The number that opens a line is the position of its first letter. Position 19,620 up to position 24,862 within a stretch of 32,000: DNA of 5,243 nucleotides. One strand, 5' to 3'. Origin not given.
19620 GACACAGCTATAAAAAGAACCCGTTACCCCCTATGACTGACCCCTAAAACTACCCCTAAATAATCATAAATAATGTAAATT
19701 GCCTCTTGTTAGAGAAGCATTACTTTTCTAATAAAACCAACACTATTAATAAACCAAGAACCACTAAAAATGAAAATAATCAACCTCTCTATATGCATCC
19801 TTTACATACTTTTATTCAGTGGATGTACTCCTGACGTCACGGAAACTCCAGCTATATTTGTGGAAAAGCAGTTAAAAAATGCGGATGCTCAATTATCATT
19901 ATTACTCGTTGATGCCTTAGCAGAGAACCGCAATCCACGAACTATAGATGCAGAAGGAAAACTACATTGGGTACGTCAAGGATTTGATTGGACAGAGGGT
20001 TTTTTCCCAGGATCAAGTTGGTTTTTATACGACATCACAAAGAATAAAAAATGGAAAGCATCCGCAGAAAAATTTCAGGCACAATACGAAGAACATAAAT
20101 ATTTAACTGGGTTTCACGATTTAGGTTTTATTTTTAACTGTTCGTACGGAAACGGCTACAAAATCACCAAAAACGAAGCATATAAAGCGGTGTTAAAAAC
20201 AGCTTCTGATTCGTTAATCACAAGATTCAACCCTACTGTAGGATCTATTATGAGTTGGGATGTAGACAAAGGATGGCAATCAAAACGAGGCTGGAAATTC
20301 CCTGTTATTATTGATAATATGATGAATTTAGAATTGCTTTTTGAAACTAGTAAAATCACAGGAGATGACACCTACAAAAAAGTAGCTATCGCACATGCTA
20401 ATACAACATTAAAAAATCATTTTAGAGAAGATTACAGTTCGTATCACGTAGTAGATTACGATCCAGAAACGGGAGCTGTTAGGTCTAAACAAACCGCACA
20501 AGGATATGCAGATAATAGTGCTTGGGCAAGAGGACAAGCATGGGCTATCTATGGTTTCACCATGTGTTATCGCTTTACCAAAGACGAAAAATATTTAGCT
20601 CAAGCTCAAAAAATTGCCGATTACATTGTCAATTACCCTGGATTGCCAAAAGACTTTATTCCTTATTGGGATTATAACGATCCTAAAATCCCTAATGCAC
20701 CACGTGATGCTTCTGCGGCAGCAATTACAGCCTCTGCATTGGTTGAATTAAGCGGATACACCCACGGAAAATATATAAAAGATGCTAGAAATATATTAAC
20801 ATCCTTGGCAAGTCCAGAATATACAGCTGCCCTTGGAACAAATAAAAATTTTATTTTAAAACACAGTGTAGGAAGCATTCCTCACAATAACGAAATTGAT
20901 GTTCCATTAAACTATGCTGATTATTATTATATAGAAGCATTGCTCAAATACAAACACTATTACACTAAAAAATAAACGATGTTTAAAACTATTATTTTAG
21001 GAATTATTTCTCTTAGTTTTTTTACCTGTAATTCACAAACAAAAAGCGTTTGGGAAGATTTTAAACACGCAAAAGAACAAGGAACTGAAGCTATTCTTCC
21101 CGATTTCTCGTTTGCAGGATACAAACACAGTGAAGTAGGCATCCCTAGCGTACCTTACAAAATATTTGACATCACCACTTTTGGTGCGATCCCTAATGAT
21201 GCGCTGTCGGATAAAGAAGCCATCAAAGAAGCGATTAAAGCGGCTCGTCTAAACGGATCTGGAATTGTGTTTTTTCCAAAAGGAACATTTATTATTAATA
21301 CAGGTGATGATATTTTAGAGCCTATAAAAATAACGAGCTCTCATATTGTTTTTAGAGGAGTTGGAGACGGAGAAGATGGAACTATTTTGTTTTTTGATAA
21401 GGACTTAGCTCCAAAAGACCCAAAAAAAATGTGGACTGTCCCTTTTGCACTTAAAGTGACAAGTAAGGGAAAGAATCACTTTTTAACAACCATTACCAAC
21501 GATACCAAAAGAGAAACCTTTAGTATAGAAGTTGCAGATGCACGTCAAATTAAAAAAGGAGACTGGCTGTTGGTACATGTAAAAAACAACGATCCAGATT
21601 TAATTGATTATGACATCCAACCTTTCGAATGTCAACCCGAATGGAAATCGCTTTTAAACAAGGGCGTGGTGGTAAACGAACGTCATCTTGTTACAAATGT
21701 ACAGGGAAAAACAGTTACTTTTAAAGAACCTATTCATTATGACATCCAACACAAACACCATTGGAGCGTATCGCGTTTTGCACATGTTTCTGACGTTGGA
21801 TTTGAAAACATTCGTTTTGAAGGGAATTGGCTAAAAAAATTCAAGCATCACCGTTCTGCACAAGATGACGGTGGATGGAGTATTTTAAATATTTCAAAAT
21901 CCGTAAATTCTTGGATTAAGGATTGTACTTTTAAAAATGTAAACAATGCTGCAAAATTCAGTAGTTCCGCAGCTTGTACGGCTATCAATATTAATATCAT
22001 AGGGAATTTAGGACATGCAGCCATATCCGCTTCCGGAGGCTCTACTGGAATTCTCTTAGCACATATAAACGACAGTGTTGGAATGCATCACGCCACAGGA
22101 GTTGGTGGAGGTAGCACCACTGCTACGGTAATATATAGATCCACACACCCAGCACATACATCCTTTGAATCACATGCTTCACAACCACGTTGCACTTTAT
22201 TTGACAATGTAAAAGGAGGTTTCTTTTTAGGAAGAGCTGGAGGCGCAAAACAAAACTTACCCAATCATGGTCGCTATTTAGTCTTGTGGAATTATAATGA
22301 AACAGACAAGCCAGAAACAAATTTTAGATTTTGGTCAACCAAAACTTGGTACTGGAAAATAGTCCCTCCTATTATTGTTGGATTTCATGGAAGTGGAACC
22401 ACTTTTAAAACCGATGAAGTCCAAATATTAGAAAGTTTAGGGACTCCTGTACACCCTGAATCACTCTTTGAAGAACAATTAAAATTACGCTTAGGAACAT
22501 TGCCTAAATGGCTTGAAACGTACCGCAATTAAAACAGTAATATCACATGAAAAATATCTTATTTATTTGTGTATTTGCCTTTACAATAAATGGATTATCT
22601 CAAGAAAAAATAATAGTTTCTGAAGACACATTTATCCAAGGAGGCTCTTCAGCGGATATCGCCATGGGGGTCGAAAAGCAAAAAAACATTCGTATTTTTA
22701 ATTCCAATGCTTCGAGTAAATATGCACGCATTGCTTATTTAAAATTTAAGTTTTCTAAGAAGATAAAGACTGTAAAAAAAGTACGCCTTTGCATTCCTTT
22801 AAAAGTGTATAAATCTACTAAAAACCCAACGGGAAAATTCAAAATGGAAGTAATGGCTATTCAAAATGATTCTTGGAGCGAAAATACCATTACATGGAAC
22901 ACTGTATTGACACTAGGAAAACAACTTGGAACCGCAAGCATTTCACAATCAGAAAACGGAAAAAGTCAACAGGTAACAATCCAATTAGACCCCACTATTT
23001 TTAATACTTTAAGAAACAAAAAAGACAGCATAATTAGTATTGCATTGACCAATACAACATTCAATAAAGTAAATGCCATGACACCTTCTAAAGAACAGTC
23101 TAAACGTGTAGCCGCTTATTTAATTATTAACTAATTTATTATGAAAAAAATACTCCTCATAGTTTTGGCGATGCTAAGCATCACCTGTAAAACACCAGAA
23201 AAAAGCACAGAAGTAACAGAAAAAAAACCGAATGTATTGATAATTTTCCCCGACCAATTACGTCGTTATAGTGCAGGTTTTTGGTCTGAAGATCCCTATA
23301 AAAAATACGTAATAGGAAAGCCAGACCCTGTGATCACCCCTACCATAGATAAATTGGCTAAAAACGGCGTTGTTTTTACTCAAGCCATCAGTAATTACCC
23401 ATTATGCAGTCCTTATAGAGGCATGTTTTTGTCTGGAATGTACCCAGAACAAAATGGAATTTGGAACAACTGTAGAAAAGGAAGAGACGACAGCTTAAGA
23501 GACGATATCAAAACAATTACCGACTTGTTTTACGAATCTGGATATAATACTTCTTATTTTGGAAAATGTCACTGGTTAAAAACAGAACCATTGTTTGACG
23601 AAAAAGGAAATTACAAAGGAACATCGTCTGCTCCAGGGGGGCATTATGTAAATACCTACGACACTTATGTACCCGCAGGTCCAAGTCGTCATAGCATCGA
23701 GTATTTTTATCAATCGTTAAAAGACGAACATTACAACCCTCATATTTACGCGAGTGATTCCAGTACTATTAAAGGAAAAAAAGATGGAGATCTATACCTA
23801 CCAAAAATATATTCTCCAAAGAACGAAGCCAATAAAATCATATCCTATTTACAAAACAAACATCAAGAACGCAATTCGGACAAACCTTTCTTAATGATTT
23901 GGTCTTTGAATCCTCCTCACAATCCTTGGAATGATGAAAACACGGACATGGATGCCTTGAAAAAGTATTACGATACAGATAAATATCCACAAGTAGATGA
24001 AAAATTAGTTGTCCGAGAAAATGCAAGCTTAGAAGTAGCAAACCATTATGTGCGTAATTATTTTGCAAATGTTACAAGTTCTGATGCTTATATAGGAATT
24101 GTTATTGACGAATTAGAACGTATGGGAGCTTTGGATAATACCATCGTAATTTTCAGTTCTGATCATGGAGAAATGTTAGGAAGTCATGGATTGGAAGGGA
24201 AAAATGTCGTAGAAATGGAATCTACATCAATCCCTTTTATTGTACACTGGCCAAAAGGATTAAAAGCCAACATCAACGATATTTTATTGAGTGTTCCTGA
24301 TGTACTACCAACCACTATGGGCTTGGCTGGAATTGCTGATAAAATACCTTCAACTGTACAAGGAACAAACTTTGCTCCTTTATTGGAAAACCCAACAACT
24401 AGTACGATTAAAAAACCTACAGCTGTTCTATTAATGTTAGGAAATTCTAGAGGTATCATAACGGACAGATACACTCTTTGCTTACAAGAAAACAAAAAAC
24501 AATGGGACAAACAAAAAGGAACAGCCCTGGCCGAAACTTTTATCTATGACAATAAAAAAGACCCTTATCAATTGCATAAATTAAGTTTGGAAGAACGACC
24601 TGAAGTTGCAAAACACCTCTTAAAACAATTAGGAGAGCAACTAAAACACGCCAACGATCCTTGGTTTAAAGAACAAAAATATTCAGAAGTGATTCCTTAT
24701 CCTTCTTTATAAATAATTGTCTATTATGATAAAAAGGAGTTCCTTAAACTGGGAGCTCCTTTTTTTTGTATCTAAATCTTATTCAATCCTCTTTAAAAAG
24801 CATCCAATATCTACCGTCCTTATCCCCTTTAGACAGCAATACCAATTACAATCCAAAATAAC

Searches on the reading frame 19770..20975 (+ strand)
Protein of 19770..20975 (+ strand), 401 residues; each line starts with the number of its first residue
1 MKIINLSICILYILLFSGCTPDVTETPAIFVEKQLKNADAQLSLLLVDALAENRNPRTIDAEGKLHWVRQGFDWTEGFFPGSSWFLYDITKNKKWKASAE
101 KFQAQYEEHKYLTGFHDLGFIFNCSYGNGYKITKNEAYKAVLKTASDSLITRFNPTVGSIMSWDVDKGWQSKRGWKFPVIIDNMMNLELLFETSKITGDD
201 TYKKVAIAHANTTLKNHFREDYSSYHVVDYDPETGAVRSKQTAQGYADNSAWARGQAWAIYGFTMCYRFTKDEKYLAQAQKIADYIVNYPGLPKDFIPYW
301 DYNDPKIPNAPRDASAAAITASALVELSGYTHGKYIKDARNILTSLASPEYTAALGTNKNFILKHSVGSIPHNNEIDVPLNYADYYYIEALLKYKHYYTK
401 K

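Call 3: search_protein_families(library=pfam, proteins=[window:19770-20975:+], max_evalue=0.01)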
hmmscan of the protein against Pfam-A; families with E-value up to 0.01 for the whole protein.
window:19770-20975:+ (401 aa): 3 families
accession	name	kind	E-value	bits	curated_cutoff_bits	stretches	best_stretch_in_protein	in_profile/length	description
PF07470.19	Glyco_hydro_88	-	8.6e-10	38.6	26.6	1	69-354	24-301/352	Glycosyl Hydrolase Family 88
PF03663.20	Glyco_hydro_76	-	0.00087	19.3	25.9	0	161-287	137-252/366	Glycosyl hydrolase family 76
PF01532.26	Glyco_hydro_47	-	0.0023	17.4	22.9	0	265-294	369-398/455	Glycosyl hydrolase family 47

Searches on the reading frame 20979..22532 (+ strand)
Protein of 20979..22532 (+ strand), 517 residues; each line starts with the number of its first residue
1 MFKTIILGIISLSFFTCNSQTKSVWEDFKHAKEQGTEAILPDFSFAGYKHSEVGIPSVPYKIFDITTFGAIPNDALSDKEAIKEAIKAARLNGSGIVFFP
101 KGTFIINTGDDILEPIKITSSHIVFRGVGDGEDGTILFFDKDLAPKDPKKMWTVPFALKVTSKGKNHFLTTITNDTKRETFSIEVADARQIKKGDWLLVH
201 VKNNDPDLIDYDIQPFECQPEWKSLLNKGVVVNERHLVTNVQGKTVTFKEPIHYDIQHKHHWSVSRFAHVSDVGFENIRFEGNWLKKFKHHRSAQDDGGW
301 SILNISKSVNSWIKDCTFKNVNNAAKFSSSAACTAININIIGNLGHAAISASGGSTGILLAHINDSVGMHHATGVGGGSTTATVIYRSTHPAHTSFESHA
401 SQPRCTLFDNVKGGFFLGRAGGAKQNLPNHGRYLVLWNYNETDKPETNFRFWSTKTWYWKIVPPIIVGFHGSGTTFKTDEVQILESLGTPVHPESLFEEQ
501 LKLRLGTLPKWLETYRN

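Call 3: search_protein_families(library=pfam, proteins=[window:20979-22532:+], max_evalue=0.01)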
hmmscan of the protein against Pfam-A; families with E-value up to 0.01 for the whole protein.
window:20979-22532:+ (517 aa): 3 families
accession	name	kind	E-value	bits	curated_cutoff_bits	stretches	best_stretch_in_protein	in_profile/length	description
PF16315.10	DUF4955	-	1.5e-58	197.6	25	1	368-513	1-147/149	Domain of unknown function (DUF4955)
PF12708.12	Pect-lyase_RHGA_epim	-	1.1e-07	32.3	27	1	63-109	2-49/213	Rhamnogalacturonase A/epimerase, pectate lyase-like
PF02537.21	CRCB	-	0.0054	17.5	32.9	0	400-485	24-74/103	CrcB-like protein, Camphor Resistance (CrcB)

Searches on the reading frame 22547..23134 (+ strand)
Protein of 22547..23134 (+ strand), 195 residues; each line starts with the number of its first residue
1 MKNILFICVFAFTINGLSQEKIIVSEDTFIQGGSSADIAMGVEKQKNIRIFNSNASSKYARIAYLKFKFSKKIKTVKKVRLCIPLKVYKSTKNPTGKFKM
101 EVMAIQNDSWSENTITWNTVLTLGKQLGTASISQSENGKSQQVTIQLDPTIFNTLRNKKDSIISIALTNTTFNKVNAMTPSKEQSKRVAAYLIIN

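Call 8: search_protein_families(library=pfam, proteins=[window:22547-23134:+], max_evalue=0.01)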
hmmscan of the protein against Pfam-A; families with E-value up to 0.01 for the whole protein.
window:22547-23134:+ (195 aa): 1 family
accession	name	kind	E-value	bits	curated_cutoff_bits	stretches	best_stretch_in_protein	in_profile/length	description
PF24517.2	CBM96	-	1.4e-18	67.7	26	1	21-194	4-162/164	Carbohydrate-binding module family 96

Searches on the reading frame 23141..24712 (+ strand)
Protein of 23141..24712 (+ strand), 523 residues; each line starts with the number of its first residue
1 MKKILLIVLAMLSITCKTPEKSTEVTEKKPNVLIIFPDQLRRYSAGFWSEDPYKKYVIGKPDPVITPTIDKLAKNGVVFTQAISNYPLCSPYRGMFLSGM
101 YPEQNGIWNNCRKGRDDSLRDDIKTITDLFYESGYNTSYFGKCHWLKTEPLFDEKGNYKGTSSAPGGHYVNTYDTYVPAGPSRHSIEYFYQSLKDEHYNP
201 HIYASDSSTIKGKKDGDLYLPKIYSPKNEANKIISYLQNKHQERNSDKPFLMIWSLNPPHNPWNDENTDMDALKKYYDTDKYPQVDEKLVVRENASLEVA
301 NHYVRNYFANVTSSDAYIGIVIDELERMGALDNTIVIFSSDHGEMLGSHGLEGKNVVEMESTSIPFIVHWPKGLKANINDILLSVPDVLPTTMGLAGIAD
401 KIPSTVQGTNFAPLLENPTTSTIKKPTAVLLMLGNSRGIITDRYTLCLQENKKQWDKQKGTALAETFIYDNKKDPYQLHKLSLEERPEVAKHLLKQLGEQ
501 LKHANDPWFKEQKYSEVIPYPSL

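Call 8: search_protein_families(library=pfam, proteins=[window:23141-24712:+], max_evalue=0.01)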
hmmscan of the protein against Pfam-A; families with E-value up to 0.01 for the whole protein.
window:23141-24712:+ (523 aa): 5 families
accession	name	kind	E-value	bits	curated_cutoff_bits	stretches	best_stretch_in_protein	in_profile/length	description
PF00884.28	Sulfatase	-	2.1e-44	152.5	25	1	30-398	1-301/301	Sulfatase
PF16347.10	SGSH_C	-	3e-09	37.7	29.3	1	347-499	1-150/154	N-sulphoglucosamine sulphohydrolase, C-terminal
PF01663.27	Phosphodiest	-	7.3e-08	32.8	23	1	65-345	19-222/342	Type I phosphodiesterase / nucleotide pyrophosphatase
PF02995.22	DUF229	-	9.1e-06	25.1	25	1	301-375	300-372/496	Protein of unknown function (DUF229)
PF18860.6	AbiJ_NTD3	-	0.0083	16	32.5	0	259-307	17-62/167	AbiJ N-terminal domain 3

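Call 79: search_solved_structures(query=window:23141-24709:+, max_evalue=1e-20)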
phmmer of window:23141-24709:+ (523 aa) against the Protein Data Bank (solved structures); distinct sequences matched with E-value up to 1e-20: 21.
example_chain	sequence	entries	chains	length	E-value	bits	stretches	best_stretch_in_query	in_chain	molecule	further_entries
6s21_A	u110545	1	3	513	5.1e-98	332.2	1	28-520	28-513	Endo-4-O-sulfatase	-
8di0_A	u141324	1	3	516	2.2e-88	300.4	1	27-520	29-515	Arylsulfatase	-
6j66_A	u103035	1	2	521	3.4e-70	240.4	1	15-510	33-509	Chondroitin sulfate/dermatan sulfate 4-O-endosulfatase protein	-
2qzu_A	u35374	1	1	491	1.4e-49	172.4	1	34-510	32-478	Putative sulfatase yidJ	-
5g2v_A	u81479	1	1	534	1.7e-30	109.4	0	302-502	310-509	N-ACETYLGLUCOSAMINE-6-SULFATASE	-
9ihk_D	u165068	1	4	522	6e-28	101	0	242-426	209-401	Sulfatase_S1_30A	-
9s03_A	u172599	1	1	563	2.2e-25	92.5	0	259-421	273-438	Putative sulfatase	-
7oz8_AAA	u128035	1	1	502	1.7e-24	89.7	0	290-505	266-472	Choline-sulfatase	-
7snj_A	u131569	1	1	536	1.8e-24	89.6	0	300-502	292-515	Arylsulfatase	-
7sno_A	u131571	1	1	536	3.6e-24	88.6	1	66-502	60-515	Arylsulfatase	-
7lha_A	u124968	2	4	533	1.4e-23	86.6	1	25-424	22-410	Exo-L-galactose-6-sulfatase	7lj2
6hhm_A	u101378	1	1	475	4e-23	85.1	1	29-438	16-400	Arylsulfatase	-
6bia_A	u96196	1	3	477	7.2e-23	84.3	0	19-179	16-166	Sulfatase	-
7p24_AAA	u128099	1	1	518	7.5e-23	84.2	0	286-507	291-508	Mucin-desulfating sulfatase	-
6prm_A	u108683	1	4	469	5.2e-22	81.4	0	313-443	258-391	exo-4S-kappa carrageenan S1 sulfatase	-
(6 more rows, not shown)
